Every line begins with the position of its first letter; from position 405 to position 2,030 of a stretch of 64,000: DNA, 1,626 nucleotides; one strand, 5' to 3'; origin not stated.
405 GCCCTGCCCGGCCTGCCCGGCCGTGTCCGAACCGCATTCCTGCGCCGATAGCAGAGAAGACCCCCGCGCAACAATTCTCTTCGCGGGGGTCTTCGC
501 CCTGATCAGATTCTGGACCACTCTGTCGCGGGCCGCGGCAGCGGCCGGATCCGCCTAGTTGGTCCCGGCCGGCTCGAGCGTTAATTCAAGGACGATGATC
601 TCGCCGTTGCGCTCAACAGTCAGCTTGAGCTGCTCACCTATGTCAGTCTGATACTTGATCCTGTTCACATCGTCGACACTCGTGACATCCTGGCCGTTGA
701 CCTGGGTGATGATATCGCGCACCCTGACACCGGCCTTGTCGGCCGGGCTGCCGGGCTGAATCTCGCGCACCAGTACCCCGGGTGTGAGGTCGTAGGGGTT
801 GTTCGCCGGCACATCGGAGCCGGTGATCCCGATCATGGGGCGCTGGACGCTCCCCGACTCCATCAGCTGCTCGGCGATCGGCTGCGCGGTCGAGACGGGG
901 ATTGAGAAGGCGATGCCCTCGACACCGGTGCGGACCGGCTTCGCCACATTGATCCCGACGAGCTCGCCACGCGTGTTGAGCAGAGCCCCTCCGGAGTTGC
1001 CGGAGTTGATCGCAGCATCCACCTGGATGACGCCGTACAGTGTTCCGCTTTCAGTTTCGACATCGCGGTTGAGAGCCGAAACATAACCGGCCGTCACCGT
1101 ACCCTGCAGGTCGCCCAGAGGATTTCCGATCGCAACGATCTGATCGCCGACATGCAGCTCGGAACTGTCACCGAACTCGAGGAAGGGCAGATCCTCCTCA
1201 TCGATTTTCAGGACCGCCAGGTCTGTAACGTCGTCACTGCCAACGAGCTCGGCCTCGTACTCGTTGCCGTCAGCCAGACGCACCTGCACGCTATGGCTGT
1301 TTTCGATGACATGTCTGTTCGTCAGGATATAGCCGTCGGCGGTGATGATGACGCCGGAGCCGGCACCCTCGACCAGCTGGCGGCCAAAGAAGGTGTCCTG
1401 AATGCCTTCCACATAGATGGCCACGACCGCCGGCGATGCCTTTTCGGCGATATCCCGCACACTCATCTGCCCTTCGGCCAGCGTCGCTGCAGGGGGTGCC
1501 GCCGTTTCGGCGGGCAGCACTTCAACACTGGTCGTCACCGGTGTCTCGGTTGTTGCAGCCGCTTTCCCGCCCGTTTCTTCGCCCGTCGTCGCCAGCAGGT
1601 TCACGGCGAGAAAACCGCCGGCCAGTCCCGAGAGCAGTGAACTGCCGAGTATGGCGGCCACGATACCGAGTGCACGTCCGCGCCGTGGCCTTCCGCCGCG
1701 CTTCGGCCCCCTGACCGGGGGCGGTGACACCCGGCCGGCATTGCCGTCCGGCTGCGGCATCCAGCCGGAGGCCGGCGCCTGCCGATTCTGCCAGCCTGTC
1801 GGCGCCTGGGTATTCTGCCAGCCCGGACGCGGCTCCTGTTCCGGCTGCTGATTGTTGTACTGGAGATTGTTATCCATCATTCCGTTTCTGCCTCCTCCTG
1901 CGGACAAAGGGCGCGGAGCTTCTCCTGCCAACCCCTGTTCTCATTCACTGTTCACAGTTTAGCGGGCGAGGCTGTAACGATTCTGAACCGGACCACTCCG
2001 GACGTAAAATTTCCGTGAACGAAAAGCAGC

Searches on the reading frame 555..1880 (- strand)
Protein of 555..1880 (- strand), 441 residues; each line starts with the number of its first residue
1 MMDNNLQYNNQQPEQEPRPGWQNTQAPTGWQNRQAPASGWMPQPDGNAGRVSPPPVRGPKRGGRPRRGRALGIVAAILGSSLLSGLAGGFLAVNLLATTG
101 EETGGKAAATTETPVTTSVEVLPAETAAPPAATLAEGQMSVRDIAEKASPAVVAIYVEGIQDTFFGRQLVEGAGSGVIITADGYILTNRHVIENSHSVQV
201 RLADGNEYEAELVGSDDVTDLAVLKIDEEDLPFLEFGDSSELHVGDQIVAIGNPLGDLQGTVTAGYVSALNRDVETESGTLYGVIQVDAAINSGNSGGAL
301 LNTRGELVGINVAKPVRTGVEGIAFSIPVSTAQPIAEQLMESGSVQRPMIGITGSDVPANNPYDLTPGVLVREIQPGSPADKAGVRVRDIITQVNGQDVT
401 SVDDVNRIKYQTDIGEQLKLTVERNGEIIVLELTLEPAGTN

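Call 43: find_encoding_contigs(protein=window:555-1880:-, flank=10000, max_places=3)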
Protein window:555-1880:- (441 aa): 12 contigs read that carry it; 3 places shown.
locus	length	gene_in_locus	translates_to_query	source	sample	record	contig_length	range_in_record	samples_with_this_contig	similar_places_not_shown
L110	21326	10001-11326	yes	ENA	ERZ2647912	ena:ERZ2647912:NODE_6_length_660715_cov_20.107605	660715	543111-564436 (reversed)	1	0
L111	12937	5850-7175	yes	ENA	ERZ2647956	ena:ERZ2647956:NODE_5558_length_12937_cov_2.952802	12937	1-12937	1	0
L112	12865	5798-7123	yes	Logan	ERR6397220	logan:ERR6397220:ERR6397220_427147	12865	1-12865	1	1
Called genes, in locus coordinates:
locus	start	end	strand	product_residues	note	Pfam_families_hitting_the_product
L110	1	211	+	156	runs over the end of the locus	-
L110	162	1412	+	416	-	PF04055:Radical_SAM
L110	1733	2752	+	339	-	-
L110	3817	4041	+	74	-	-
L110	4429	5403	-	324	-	PF01208:URO-D (weak)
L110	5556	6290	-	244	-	PF01479:S4, PF00849:PseudoU_synth_2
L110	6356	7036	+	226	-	-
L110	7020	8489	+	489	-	PF00224:PK, PF02887:PK_C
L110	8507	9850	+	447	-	PF00171:Aldedh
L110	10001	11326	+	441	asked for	PF00089:Trypsin, PF13365:Trypsin_2, PF00595:PDZ, PF13180:PDZ_2, PF17820:PDZ_6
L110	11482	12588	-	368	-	PF00155:Aminotran_1_2, PF01212:Beta_elim_lyase, PF01041:DegT_DnrJ_EryC1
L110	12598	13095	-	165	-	PF00210:Ferritin, PF02915:Rubrerythrin (weak)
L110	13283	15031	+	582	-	PF00664:ABC_membrane, PF00005:ABC_tran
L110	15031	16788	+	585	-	PF00664:ABC_membrane, PF00005:ABC_tran, PF13401:AAA_22 (weak)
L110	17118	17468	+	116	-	-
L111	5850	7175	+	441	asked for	PF00089:Trypsin, PF13365:Trypsin_2, PF00595:PDZ, PF13180:PDZ_2, PF17820:PDZ_6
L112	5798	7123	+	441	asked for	PF00089:Trypsin, PF13365:Trypsin_2, PF00595:PDZ, PF13180:PDZ_2, PF17820:PDZ_6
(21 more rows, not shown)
